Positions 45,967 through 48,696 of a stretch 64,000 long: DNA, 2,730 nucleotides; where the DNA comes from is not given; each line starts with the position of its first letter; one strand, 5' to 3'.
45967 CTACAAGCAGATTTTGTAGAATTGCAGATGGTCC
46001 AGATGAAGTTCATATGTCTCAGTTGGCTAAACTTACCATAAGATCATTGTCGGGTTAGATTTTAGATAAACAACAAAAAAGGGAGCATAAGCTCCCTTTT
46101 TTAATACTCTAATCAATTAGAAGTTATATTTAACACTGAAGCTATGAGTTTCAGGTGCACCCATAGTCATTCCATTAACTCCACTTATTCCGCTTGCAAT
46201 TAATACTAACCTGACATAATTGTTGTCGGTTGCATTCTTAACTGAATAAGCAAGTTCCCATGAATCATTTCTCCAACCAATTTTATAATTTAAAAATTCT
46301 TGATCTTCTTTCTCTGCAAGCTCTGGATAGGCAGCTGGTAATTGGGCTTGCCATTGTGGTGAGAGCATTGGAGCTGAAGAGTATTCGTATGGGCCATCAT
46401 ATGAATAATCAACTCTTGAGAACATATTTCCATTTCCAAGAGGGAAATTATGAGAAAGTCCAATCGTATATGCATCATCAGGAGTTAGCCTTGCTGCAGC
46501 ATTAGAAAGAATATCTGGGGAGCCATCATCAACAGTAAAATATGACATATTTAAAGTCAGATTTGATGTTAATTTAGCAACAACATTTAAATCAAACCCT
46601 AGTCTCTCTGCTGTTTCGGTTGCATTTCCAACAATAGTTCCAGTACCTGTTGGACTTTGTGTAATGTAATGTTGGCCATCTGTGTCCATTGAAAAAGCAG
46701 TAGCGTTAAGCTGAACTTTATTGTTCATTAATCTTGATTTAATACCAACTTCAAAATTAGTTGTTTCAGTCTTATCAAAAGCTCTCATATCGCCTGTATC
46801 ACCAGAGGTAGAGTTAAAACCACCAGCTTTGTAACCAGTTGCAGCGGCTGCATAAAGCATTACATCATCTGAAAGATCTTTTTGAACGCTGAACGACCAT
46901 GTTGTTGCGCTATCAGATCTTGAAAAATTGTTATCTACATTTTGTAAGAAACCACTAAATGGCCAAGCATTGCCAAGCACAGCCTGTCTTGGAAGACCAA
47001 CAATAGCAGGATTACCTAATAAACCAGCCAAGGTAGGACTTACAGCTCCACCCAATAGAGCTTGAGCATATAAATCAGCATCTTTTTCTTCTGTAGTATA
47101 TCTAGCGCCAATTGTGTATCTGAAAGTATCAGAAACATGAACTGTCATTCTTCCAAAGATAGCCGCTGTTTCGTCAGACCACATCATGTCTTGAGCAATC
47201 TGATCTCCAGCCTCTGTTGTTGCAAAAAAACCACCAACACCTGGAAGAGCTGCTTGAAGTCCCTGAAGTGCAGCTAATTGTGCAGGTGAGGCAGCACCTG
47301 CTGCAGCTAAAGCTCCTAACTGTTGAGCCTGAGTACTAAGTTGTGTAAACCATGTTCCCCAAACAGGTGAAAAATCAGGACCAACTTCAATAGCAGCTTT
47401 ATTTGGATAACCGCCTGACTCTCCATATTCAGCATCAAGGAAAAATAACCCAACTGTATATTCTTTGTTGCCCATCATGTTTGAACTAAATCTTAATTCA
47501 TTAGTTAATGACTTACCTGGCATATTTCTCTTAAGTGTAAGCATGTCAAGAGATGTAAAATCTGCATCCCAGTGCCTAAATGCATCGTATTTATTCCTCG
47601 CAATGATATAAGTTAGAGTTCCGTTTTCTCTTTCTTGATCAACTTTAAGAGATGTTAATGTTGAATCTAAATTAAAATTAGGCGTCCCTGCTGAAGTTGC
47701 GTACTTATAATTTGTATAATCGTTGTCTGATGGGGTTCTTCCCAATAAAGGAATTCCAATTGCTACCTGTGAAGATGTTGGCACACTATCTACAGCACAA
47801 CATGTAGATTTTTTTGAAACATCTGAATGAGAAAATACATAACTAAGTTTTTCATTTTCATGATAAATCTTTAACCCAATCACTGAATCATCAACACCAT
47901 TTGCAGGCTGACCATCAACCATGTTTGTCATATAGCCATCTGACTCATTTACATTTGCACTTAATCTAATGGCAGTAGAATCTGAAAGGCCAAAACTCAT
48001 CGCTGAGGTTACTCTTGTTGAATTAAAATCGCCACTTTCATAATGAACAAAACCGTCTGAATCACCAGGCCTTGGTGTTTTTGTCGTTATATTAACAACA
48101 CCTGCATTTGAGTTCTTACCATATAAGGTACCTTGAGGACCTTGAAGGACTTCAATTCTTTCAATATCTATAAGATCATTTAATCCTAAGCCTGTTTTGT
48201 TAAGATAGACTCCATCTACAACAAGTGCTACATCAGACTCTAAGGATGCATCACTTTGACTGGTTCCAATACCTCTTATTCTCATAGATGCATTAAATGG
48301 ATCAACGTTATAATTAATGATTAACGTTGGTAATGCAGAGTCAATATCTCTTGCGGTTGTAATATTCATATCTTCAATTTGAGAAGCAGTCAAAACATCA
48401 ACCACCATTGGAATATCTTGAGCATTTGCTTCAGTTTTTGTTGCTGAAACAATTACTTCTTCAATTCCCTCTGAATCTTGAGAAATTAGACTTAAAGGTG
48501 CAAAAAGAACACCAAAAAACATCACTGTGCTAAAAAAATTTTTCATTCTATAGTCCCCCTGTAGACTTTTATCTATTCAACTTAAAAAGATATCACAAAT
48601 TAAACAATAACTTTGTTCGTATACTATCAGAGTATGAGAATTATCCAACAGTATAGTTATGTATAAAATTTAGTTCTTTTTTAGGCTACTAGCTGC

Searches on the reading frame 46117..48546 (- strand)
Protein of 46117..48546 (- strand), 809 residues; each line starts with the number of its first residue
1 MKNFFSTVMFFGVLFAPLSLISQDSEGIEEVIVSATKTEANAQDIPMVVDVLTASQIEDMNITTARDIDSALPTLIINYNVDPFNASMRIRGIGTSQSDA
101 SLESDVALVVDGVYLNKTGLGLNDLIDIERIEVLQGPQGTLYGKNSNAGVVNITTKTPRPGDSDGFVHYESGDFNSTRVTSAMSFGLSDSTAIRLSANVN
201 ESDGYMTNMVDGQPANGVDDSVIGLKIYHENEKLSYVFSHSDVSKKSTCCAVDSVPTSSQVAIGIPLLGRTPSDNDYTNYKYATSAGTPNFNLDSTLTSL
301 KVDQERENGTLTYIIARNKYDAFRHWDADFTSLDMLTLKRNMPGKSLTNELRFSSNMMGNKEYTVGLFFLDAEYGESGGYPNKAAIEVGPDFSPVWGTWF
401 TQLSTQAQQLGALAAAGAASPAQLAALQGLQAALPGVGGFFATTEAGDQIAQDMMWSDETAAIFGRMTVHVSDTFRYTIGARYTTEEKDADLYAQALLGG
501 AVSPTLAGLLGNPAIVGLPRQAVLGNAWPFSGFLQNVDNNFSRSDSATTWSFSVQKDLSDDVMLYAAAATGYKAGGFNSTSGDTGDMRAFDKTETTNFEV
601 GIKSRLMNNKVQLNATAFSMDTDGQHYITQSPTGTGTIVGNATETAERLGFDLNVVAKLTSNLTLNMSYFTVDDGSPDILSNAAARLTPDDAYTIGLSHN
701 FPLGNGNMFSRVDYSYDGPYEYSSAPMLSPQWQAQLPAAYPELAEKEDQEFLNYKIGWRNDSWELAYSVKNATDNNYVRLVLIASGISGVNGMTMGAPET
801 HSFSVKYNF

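Call 58: search_protein_families(library=pfam, proteins=[window:46117-48546:-], max_evalue=0.00001)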
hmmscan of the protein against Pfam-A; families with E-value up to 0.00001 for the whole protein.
window:46117-48546:- (809 aa): 2 families
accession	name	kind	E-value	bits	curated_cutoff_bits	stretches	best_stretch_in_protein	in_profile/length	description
PF00593.30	TonB_dep_Rec_b-barrel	-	4e-20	73.5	27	1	273-771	10-435/436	TonB dependent receptor-like, beta-barrel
PF07715.20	Plug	-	9.1e-17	62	23.9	1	42-150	2-107/107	TonB-dependent Receptor Plug Domain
